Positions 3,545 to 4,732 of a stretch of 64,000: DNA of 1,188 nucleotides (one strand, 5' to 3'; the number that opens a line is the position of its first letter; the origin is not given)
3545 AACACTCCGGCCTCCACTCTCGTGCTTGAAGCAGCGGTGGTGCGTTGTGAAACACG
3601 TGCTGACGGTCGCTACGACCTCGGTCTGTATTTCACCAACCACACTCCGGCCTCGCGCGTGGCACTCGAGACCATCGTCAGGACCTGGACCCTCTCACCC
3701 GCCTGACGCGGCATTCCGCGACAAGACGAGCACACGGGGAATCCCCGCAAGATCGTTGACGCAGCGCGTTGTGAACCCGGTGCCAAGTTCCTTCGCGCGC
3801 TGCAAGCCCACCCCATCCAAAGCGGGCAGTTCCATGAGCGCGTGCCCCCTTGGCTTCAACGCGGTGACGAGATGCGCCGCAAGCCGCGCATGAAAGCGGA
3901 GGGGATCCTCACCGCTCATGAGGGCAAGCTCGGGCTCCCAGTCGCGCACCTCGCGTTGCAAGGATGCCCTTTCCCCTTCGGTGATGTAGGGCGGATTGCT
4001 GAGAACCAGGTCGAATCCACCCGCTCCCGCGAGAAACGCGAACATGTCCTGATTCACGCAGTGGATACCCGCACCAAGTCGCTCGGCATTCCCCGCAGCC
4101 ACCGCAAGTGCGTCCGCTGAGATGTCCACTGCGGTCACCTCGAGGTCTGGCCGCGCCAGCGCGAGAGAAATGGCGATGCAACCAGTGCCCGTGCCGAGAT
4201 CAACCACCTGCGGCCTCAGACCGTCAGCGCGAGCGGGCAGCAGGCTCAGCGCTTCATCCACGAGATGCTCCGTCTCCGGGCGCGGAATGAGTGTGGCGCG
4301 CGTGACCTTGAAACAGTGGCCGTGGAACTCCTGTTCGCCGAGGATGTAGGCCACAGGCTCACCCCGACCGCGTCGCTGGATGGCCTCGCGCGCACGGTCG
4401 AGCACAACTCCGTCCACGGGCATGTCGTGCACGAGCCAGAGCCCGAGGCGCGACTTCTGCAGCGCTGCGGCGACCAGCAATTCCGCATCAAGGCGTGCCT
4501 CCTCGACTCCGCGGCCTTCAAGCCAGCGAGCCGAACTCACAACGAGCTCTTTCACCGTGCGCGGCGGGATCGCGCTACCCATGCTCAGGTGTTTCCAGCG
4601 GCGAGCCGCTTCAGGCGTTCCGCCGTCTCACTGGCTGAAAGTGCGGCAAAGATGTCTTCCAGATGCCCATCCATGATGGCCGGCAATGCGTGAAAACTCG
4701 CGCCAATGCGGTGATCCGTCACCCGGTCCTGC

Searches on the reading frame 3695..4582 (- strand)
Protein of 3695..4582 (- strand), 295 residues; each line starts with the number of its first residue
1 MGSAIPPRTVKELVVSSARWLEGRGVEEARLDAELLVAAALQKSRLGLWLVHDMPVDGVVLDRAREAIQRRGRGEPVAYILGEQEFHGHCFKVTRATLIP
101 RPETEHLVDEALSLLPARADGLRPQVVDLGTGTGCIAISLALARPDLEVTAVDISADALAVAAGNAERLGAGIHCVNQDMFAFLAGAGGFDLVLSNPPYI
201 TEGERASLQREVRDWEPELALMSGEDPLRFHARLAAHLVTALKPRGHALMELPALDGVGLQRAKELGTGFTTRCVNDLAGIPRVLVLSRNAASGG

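Call 26: search_protein_families(library=pfam, proteins=[window:3695-4582:-], max_evalue=0.001)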
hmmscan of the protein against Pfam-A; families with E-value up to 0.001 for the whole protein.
window:3695-4582:- (295 aa): 10 families
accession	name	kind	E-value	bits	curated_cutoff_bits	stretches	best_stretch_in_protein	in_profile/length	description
PF17827.6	PrmC_N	-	3.3e-17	63.2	23.4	1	17-82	6-71/71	PrmC N-terminal domain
PF05175.20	MTS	-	1.6e-15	57.6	23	1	118-203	30-112/170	Methyltransferase small domain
PF13649.12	Methyltransf_25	-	4.1e-12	47.1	27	1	126-213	1-90/97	Methyltransferase domain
PF13847.12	Methyltransf_31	-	2.1e-11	44.2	27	1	125-197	6-82/145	Methyltransferase domain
PF08242.18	Methyltransf_12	-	7.6e-07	30.2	30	1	127-195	1-71/98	Methyltransferase domain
PF08241.18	Methyltransf_11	-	1.4e-06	29.2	21.2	1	127-196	1-67/95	Methyltransferase domain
PF13489.12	Methyltransf_23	-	1.8e-05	24.9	27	0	110-195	11-87/164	Methyltransferase domain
PF03602.21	Cons_hypoth95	-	2e-05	24.8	24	1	101-203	22-127/182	Conserved hypothetical protein 95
PF02527.21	GidB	-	0.00012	22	27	1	104-153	32-79/184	rRNA small subunit methyltransferase G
PF06325.19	PrmA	-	0.00062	19.8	22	1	124-171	163-209/296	Ribosomal protein L11 methyltransferase (PrmA)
